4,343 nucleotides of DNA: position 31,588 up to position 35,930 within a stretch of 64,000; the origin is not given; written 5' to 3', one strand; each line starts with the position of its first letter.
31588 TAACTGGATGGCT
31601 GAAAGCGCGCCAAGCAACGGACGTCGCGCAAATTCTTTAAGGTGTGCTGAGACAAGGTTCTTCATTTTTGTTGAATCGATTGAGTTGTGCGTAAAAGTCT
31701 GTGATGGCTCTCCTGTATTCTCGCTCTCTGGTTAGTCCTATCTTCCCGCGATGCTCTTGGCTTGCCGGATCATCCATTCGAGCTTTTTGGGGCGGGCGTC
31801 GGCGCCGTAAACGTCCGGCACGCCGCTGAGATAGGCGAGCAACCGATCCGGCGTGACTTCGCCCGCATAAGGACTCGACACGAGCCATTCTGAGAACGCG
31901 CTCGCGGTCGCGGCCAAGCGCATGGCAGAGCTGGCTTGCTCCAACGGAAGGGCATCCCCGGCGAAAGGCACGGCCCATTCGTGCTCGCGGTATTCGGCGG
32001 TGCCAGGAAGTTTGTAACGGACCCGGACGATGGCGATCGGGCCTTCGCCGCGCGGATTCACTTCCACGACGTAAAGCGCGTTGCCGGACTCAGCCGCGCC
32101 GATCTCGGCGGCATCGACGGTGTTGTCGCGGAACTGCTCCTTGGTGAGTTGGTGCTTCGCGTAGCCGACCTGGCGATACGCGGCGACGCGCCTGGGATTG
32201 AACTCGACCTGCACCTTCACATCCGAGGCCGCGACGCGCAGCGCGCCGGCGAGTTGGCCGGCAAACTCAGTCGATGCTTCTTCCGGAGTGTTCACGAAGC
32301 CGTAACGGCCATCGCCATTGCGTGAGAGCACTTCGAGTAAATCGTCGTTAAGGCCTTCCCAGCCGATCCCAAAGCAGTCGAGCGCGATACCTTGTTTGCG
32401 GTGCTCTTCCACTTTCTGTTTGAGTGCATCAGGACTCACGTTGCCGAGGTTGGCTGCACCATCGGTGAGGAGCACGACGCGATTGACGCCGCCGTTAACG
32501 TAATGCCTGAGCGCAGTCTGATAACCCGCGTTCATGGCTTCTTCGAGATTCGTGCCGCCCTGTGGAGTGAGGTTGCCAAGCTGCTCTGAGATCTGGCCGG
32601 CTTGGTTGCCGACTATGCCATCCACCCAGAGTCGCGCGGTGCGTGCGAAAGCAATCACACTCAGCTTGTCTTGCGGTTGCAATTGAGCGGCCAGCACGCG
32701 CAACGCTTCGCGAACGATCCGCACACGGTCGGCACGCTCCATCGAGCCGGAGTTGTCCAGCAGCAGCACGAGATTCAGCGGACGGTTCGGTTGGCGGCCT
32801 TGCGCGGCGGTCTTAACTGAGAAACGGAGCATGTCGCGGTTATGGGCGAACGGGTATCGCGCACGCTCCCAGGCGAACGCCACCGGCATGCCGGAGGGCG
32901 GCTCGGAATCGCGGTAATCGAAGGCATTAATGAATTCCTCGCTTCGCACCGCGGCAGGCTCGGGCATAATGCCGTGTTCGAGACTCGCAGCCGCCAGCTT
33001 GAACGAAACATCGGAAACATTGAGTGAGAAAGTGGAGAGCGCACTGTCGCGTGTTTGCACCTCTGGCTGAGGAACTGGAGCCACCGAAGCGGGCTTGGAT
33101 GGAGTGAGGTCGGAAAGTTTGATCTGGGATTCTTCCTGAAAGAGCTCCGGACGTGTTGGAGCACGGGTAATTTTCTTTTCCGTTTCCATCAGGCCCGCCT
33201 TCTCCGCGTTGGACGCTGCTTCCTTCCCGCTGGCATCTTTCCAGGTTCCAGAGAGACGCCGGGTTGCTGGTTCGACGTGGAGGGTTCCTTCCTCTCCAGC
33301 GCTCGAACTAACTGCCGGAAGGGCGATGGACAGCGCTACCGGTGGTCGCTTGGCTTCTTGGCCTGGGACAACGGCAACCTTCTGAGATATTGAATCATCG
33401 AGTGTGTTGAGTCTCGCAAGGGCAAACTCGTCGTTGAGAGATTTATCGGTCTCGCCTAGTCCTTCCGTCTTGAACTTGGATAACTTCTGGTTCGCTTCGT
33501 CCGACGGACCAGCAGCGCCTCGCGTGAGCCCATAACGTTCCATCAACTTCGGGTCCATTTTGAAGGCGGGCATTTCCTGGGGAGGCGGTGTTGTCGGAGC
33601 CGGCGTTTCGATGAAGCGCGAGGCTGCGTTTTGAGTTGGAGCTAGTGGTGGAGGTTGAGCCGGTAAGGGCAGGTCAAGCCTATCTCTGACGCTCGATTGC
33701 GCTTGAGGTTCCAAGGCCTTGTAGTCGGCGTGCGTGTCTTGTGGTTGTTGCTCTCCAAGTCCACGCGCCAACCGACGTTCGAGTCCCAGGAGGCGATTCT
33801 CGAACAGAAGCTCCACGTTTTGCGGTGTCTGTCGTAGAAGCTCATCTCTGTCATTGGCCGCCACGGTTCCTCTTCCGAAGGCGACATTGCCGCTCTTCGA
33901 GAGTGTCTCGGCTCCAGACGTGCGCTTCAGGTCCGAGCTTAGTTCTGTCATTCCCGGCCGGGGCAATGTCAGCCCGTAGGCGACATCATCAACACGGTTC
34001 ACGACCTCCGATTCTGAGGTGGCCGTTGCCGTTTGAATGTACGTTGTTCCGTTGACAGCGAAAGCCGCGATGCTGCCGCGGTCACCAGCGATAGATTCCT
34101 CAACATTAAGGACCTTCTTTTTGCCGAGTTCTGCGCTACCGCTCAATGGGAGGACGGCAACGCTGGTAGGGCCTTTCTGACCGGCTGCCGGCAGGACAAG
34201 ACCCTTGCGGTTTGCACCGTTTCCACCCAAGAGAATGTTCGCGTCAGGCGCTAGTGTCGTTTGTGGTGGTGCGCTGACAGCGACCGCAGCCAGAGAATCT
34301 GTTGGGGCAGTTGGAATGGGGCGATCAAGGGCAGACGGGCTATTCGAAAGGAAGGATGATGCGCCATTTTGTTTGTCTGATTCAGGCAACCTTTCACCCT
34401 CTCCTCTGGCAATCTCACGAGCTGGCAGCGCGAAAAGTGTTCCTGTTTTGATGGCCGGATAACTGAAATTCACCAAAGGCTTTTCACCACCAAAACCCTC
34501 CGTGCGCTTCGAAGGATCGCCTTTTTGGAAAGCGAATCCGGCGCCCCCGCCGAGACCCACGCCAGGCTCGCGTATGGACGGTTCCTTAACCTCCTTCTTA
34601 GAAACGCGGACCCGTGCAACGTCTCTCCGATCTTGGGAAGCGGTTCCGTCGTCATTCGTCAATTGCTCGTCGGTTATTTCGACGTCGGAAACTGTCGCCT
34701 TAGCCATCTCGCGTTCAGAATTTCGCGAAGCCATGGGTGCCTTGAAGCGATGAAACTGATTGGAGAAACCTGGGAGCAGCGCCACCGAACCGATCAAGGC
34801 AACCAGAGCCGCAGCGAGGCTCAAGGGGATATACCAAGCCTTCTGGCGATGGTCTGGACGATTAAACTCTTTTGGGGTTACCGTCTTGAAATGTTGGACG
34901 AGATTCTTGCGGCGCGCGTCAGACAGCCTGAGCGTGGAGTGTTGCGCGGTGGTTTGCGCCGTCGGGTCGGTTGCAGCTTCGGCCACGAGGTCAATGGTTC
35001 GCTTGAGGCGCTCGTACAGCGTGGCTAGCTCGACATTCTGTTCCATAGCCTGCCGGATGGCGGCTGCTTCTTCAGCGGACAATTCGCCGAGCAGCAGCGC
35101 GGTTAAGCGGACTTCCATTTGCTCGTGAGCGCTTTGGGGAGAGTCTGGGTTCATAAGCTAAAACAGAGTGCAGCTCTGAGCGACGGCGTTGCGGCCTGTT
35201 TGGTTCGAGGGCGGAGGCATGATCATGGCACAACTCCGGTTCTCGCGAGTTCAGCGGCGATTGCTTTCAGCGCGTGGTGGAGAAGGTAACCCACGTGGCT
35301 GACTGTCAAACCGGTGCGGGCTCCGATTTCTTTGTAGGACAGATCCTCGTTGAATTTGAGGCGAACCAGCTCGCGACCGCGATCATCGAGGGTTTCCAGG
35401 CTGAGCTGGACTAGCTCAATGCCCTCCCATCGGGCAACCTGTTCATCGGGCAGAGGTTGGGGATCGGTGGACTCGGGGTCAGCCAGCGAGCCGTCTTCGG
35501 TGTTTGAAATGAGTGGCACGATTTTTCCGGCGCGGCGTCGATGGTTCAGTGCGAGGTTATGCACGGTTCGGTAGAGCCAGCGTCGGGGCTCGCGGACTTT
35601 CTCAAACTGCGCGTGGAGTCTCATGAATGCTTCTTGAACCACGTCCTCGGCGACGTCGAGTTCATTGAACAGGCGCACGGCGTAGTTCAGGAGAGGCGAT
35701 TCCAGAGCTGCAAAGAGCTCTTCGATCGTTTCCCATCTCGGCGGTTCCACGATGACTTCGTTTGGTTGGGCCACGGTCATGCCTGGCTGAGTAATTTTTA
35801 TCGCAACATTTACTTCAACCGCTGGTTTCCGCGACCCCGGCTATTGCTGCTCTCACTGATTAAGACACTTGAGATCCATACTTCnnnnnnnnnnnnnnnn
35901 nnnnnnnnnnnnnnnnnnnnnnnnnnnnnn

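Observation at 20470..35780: ECF sigma -> anti-sigma/VWA -> 2398-aa membrane giant -> DUF1553 -> DUF1501: candidate uncharacterised envelope system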

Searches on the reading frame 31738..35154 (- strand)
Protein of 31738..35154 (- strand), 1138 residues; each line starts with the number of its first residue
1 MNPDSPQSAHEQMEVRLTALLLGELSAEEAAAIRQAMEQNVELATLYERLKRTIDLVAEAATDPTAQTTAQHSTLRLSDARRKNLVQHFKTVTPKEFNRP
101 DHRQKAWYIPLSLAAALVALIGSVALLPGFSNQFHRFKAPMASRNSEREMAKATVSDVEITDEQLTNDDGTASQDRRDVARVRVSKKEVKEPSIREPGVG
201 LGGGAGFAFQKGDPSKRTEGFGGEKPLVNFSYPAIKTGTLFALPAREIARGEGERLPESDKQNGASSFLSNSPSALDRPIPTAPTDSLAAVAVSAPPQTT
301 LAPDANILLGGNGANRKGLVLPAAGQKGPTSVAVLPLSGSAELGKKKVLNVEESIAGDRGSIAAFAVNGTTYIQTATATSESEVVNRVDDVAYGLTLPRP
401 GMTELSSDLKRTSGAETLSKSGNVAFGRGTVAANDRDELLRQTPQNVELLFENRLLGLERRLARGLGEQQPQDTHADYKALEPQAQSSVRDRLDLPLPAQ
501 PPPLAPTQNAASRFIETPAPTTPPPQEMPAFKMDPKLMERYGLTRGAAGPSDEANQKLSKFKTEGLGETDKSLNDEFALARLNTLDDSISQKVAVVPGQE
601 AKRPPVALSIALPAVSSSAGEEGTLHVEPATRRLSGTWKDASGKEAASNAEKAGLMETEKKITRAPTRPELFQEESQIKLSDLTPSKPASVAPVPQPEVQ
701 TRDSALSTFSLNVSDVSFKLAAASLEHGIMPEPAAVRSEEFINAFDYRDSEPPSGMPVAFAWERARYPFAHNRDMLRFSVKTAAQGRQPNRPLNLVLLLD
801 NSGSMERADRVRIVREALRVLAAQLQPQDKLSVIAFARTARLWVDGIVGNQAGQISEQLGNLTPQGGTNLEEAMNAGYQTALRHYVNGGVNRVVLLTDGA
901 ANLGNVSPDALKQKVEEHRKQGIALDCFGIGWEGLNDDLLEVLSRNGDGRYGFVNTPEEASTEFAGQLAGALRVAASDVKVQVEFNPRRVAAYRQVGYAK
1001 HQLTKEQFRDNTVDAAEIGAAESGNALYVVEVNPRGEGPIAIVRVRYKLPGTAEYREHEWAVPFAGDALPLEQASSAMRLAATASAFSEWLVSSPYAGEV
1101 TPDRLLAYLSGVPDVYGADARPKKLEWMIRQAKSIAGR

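Call 4: search_protein_families(library=pfam, proteins=[window:31738-35154:-], max_evalue=0.01)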
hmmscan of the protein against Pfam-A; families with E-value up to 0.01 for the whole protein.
window:31738-35154:- (1138 aa): 5 families
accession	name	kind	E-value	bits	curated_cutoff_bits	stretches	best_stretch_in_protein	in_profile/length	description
PF12034.13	YfbK_C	-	5e-30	105.5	25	2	971-1030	2-61/184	Uncharacterized protein YfbK, C-terminal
PF13519.12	VWA_2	-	2.2e-14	54.4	27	1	795-899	1-106/107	von Willebrand factor type A domain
PF00092.34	VWA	-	7.9e-14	52.7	23.8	1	794-956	1-163/174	von Willebrand factor type A domain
PF12450.13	vWF_A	-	3.7e-13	49.7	25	1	699-777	16-94/94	von Willebrand factor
PF13768.12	VWA_3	-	1.9e-11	44.7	27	1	794-953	2-155/155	von Willebrand factor type A domain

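Call 5: search_protein_families(library=ncbifam, proteins=[window:31738-35154:-], max_evalue=0.01)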
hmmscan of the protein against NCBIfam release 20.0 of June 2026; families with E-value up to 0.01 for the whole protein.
window:31738-35154:- (1138 aa): 7 families
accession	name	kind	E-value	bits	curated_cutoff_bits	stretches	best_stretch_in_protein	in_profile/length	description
TIGR03788.1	marine_srt_targ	equivalog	9e-14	50.8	551.65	1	791-984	270-458/629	marine proteobacterial sortase target protein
TIGR02442.1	Cob-chelat-sub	hypoth_equivalog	6.7e-12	44.7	779.45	1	787-915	466-597/641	putative cobaltochelatase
TIGR03436.1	acidobact_VWFA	subfamily_domain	1.4e-05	24.8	81.25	1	781-900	49-190/324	VWA domain-containing protein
TIGR00868.1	hCaCC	subfamily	2.3e-05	22.4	900.85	1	796-913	308-428/863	calcium-activated chloride channel protein 1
NF052375.1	antisigma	equivalog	3.1e-05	24.1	100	1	17-141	2-112/217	anti-sigma factor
NF010238.0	PRK13685.1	subfamily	0.00039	19.6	432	1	789-906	93-218/335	hypothetical protein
NF047508.1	VWA_BatA_Lepto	exception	0.00069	18.7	380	1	794-955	90-257/315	VWA domain-containing protein BatA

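Call 78: search_protein_families(library=padloc, proteins=[window:31738-35154:-], max_evalue=0.001)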
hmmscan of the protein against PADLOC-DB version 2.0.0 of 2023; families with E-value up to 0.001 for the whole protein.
window:31738-35154:- (1138 aa): 0 families

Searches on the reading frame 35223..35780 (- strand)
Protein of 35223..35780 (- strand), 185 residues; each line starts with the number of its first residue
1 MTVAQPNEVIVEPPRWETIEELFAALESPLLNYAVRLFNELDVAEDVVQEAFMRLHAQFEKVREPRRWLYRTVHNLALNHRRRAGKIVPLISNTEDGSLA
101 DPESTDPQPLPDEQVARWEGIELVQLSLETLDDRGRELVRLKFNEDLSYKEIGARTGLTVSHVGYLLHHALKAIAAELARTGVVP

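Call 4: search_protein_families(library=pfam, proteins=[window:35223-35780:-], max_evalue=0.01)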
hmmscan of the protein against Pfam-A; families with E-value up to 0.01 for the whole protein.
window:35223-35780:- (185 aa): 4 families
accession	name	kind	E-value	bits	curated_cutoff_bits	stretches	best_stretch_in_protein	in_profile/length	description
PF04542.20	Sigma70_r2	-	4e-12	46.2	24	1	22-86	1-70/71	Sigma-70 region 2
PF08281.18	Sigma70_r4_2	-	3.4e-09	36.6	25.7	1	123-174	3-54/54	Sigma-70, region 4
PF04545.22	Sigma70_r4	-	3.5e-09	36.5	24.1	1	128-174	2-48/50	Sigma-70, region 4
PF15275.11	PEHE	-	0.0034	18.3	34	1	43-93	23-76/127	PEHE domain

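Call 5: search_protein_families(library=ncbifam, proteins=[window:35223-35780:-], max_evalue=0.01)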
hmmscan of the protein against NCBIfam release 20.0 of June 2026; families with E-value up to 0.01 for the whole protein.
window:35223-35780:- (185 aa): 94 families (the best 25 are shown)
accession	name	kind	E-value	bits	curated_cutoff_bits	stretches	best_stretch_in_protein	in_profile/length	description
TIGR02937.1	sigma70-ECF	superfamily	5.8e-23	81.3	42.9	1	18-176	2-163/165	sigma-70 family RNA polymerase sigma factor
TIGR02985.1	Sig70_bacteroi1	subfamily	1.3e-20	74.2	126.4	1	19-178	3-162/162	RNA polymerase sigma-70 factor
NF009166.1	PRK12513.1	equivalog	6.3e-19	68.4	206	1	19-182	24-190/193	RNA polymerase sigma factor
TIGR02950.1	SigM_subfam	subfamily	8.1e-19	68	147.95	1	18-174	1-154/159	RNA polymerase sigma factor, SigM family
NF058625.1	sigma_PG0214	equivalog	9.4e-19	67.7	130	1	22-180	9-163/170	GFO_1088 family ECF-type sigma factor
NF004113.0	PRK05602.1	equivalog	1e-17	64.5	208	1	22-181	50-204/211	RNA polymerase sigma factor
TIGR02983.1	SigE-fam_strep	subfamily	2.7e-16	59.9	141.55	1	18-179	7-159/162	SigE family RNA polymerase sigma factor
NF007223.0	PRK09641.1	equivalog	7.1e-15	55.3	209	1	30-174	31-180/187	RNA polymerase sigma factor SigW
NF009176.0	PRK12524.1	equivalog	1.4e-14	54.3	264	1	24-179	33-185/196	RNA polymerase sigma factor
TIGR02989.1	Sig-70_gvs1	subfamily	3.1e-14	53.2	124.55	1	20-173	4-153/158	RNA polymerase sigma-70 factor, Rhodopirellula/Verrucomicrobium family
TIGR02948.1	SigW_bacill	equivalog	1.9e-13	50.9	243.1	1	33-177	34-183/187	RNA polymerase sigma factor SigW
NF009185.0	PRK12533.1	equivalog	1.2e-12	47.9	248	1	36-179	48-194/231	RNA polymerase sigma factor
NF007227.0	PRK09645.1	subfamily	2.1e-12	47.3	202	1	17-183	13-175/177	sigma-70 family RNA polymerase sigma factor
NF009179.0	PRK12527.1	equivalog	2.4e-12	47.2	162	1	33-173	11-148/159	RNA polymerase sigma factor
NF007220.0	PRK09639.1-5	equivalog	3.3e-12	46.5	260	1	18-178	4-164/181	RNA polymerase sigma factor SigX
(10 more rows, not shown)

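Call 78: search_protein_families(library=padloc, proteins=[window:35223-35780:-], max_evalue=0.001)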
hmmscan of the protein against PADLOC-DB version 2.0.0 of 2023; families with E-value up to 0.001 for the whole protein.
window:35223-35780:- (185 aa): 0 families
